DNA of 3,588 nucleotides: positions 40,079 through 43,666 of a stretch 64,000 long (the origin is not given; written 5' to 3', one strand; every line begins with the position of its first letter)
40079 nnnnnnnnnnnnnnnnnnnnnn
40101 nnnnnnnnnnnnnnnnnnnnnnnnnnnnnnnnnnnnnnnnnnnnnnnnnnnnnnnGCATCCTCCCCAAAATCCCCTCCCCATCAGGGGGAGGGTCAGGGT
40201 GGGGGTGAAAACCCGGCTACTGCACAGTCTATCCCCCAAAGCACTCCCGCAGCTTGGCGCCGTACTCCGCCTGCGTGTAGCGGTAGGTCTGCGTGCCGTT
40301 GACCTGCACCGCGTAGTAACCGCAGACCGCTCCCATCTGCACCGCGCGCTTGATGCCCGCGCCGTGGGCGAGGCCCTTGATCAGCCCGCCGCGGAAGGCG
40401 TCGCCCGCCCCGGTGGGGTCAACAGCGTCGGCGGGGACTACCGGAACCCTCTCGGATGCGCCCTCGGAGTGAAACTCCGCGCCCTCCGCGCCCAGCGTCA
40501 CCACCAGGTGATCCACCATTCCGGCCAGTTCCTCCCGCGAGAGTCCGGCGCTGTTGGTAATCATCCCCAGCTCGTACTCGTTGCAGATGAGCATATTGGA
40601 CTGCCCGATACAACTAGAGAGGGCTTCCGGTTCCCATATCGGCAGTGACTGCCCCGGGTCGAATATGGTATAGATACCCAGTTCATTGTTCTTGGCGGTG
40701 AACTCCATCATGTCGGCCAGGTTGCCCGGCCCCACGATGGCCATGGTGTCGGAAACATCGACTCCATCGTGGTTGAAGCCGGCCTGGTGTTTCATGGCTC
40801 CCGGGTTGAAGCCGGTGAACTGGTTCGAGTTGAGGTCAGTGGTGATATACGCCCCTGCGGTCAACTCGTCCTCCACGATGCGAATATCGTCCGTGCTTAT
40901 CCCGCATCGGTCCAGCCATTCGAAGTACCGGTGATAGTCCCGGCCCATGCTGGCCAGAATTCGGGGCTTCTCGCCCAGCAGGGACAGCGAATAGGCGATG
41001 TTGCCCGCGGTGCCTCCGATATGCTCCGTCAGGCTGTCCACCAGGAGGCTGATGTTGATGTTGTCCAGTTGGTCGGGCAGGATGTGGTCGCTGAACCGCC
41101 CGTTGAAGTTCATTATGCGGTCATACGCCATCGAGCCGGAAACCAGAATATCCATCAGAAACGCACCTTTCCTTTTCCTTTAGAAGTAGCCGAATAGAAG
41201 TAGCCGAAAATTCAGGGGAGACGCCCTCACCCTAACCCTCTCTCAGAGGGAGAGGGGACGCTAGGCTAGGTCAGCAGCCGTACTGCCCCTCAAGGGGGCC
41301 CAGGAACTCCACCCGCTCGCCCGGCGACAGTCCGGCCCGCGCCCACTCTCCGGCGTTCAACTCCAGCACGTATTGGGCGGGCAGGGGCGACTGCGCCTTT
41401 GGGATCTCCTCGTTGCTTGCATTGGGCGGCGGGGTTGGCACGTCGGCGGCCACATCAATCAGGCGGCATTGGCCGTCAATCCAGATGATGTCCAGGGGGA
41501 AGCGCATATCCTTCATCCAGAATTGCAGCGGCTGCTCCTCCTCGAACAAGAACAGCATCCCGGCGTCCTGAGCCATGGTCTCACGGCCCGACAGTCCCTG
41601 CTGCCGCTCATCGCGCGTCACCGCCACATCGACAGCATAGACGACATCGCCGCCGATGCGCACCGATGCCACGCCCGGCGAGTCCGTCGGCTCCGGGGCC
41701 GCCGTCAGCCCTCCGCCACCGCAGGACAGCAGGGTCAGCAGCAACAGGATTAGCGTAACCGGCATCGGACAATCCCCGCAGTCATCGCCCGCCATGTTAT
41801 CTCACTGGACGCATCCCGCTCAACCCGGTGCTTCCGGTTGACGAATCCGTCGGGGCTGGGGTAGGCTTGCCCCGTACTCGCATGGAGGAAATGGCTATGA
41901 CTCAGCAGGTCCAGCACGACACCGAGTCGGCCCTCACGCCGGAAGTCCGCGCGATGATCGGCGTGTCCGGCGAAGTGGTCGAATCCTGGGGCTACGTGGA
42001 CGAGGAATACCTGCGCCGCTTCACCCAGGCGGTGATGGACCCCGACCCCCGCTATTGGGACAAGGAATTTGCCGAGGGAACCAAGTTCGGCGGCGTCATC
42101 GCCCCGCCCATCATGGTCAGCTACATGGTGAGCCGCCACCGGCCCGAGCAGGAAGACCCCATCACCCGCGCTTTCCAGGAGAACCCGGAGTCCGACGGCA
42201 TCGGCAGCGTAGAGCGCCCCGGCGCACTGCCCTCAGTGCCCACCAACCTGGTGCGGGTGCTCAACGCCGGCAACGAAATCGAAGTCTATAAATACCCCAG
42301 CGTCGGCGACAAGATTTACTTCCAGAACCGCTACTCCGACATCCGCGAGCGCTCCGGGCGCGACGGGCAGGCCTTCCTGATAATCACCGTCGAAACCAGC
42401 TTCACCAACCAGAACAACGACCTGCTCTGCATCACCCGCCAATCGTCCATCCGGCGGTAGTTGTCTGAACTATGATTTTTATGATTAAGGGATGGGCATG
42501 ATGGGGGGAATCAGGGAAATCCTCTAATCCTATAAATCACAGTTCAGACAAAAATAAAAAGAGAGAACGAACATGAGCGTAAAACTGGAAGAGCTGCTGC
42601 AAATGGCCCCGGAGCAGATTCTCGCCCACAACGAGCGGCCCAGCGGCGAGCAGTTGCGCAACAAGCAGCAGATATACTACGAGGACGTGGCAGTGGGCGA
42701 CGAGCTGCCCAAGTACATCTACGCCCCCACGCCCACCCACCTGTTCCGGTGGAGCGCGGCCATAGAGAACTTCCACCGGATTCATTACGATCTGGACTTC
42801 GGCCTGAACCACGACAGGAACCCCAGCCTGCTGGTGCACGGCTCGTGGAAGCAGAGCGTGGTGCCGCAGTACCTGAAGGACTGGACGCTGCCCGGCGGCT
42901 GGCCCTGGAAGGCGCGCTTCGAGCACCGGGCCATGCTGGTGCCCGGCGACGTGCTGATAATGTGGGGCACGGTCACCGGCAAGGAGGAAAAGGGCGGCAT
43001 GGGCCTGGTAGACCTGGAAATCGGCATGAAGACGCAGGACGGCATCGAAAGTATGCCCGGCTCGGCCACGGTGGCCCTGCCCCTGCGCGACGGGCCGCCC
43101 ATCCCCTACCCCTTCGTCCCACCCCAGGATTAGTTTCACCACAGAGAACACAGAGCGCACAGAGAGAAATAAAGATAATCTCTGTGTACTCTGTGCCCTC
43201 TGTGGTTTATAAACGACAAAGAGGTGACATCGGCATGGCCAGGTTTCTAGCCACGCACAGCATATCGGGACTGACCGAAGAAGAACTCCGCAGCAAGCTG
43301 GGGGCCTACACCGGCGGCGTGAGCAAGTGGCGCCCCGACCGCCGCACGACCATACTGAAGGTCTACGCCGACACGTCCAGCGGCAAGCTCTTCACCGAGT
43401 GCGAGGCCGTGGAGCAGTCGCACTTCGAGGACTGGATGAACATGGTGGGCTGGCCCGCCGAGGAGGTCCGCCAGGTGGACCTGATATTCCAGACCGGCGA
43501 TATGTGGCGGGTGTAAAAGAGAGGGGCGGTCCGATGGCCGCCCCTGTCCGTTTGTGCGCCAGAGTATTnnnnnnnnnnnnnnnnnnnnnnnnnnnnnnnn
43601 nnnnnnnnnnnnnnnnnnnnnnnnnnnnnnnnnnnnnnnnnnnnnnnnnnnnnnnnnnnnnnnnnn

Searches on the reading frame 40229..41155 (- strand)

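Call 66: search_protein_families(library=pfam, proteins=[window:40229-41155:-], max_evalue=0.001)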
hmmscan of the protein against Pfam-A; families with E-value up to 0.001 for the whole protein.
window:40229-41155:- (308 aa): 1 family
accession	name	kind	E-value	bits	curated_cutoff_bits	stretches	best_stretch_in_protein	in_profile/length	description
PF00294.29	PfkB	-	3.6e-39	135.3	25.8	1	36-290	26-297/302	pfkB family carbohydrate kinase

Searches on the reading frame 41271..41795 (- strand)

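Call 66: search_protein_families(library=pfam, proteins=[window:41271-41795:-], max_evalue=0.001)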
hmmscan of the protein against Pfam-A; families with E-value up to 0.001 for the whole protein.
window:41271-41795:- (174 aa): 1 family
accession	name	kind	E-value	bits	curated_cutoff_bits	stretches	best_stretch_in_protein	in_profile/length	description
PF02643.20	DUF192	-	2.7e-29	101.6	27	1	54-164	2-96/96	Uncharacterized ACR, COG1430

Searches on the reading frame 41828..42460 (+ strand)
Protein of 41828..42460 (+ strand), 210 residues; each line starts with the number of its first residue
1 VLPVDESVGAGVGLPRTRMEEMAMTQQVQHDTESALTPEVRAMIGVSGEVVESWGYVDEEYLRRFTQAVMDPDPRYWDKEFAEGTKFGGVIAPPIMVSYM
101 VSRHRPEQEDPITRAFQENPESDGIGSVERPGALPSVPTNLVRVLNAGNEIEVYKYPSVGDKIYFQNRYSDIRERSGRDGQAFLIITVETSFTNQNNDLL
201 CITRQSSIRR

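Call 66: search_protein_families(library=pfam, proteins=[window:41828-42460:+], max_evalue=0.001)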
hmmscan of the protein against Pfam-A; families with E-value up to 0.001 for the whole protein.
window:41828-42460:+ (210 aa): 1 family
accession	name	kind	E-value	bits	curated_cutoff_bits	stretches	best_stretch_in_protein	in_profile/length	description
PF13452.11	FAS1_DH_region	-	6.5e-17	62.3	22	1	57-200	14-129/132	FAS1-like, dehydratase domain region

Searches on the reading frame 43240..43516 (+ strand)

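Call 66: search_protein_families(library=pfam, proteins=[window:43240-43516:+], max_evalue=0.001)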
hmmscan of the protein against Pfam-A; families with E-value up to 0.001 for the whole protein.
window:43240-43516:+ (92 aa): 0 families

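Call 88: search_protein_families(library=phrogs, proteins=[window:43240-43516:+], max_evalue=0.01)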
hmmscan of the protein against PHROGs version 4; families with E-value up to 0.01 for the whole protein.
window:43240-43516:+ (92 aa): 0 families
